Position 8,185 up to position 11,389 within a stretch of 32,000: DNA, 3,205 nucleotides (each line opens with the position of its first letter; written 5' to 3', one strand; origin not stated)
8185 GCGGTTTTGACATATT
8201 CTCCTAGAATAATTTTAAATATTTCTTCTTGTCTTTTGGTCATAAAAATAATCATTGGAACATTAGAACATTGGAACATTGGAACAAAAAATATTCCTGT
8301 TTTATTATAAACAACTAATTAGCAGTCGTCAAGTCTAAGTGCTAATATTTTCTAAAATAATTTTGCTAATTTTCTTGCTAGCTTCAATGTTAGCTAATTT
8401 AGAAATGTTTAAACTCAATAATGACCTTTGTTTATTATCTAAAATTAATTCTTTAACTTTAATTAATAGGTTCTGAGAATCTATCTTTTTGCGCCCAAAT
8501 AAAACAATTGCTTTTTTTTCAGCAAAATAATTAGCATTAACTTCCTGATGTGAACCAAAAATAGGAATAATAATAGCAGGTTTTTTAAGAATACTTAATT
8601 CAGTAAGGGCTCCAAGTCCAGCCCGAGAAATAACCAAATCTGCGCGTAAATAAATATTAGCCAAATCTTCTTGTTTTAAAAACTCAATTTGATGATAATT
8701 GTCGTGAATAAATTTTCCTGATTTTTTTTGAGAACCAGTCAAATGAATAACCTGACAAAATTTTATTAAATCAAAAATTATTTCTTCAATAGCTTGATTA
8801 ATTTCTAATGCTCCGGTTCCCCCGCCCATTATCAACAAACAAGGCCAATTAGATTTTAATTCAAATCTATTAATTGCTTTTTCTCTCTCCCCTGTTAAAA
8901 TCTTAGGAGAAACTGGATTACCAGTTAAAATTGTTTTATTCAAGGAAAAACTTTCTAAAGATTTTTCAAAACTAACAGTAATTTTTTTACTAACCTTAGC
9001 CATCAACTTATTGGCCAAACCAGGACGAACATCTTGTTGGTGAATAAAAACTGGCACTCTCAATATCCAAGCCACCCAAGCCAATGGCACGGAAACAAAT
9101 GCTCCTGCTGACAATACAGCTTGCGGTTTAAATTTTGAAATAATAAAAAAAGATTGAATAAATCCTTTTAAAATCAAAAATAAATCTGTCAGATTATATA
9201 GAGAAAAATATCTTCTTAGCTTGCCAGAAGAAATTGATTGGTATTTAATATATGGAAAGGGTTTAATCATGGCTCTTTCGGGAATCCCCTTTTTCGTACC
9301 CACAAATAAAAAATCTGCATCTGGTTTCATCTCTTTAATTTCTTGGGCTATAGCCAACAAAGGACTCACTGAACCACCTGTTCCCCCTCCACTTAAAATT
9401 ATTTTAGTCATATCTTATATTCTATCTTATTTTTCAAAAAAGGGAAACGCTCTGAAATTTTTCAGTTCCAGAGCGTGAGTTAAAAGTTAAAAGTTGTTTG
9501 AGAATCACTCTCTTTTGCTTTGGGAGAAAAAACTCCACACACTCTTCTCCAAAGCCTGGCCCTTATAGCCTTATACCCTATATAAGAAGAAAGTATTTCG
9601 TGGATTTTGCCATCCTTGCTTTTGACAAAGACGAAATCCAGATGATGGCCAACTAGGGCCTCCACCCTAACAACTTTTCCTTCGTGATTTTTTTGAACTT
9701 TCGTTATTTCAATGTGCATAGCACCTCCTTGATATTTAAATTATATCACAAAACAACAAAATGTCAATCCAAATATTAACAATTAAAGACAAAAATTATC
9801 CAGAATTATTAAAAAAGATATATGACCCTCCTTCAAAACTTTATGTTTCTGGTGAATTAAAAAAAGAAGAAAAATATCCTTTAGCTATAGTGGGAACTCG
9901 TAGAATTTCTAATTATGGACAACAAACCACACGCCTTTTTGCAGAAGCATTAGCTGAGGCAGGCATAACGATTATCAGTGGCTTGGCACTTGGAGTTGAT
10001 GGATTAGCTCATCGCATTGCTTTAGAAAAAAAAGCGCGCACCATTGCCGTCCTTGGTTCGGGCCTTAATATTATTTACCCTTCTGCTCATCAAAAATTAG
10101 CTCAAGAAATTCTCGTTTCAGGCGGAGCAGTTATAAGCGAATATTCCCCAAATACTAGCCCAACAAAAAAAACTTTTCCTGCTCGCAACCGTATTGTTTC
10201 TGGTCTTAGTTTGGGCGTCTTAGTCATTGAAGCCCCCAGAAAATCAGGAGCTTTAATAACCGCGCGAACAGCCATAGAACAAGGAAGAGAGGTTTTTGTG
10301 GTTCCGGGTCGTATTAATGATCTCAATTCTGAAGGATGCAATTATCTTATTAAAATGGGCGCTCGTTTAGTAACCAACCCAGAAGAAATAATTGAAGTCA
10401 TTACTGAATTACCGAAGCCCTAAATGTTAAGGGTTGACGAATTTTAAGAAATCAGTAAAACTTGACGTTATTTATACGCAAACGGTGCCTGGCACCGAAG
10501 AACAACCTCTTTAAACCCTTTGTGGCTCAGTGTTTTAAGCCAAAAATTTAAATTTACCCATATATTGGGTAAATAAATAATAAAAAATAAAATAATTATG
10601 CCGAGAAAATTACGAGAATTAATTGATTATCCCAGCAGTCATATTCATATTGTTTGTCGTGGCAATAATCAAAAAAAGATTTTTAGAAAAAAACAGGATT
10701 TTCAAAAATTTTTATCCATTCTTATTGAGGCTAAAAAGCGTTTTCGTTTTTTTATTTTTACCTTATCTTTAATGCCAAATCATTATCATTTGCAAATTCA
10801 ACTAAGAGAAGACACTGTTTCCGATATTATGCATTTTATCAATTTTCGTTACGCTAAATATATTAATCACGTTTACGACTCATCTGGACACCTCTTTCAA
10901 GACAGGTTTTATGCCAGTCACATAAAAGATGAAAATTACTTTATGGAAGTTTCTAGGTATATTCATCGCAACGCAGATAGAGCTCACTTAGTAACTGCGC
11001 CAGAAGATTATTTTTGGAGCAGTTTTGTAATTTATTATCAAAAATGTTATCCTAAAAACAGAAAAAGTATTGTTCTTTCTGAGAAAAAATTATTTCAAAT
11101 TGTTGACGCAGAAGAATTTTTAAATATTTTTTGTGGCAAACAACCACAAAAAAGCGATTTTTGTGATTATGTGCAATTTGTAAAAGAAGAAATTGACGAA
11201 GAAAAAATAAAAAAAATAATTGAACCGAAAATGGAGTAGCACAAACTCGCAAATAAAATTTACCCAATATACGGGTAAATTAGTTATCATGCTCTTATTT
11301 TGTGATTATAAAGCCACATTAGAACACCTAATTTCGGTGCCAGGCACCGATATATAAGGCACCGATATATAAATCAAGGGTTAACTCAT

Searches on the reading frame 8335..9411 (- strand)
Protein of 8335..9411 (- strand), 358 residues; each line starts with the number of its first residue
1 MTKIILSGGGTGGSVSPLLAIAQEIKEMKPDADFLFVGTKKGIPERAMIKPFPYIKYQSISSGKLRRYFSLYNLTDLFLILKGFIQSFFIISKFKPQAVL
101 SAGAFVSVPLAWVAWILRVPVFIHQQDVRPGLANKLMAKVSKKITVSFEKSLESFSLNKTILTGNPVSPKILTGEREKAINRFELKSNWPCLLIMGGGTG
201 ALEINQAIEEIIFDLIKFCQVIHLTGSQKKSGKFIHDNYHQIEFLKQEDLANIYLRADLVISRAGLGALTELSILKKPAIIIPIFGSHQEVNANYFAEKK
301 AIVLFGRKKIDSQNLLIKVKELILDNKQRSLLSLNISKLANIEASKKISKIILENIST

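Call 8: search_protein_families(library=pfam, proteins=[window:8335-9411:-])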
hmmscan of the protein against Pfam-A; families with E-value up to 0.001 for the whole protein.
window:8335-9411:- (358 aa): 2 families
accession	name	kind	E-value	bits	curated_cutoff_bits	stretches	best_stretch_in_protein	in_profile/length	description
PF03033.26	Glyco_transf_28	-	1.6e-28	100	26.2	1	4-144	1-137/139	Glycosyltransferase family 28 N-terminal domain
PF04101.22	Glyco_tran_28_C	-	1.4e-22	81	22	1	192-329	2-147/166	Glycosyltransferase family 28 C-terminal domain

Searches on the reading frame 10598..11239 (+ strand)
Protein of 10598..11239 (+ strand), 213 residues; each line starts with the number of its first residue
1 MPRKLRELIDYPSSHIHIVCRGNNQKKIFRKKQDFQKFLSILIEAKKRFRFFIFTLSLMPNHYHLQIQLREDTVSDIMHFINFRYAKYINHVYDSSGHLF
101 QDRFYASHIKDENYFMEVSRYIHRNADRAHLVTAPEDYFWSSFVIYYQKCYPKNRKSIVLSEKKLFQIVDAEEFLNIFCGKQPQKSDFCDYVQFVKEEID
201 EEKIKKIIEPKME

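Call 43: search_protein_families(library=pfam, proteins=[window:10598-11239:+])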
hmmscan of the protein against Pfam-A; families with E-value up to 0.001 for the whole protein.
window:10598-11239:+ (213 aa): 1 family
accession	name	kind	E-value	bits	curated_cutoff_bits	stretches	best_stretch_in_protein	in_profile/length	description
PF01797.21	Y1_Tnp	-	3.2e-15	56.8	23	1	13-125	4-121/121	Transposase IS200 like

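Call 56: search_protein_families(library=ncbifam, proteins=[window:10598-11239:+], max_evalue=0.01)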
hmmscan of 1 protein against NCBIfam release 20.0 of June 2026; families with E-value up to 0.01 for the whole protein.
window:10598-11239:+ (213 aa): 2 families
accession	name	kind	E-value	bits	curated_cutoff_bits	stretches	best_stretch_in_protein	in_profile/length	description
NF047646.1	REP_Tyr_transpos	equivalog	6.1e-17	61.9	80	1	23-141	19-146/146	REP-associated tyrosine transposase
NF033573.1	transpos_IS200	equivalog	0.003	17.8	55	1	15-96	12-93/126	IS200/IS605 family transposase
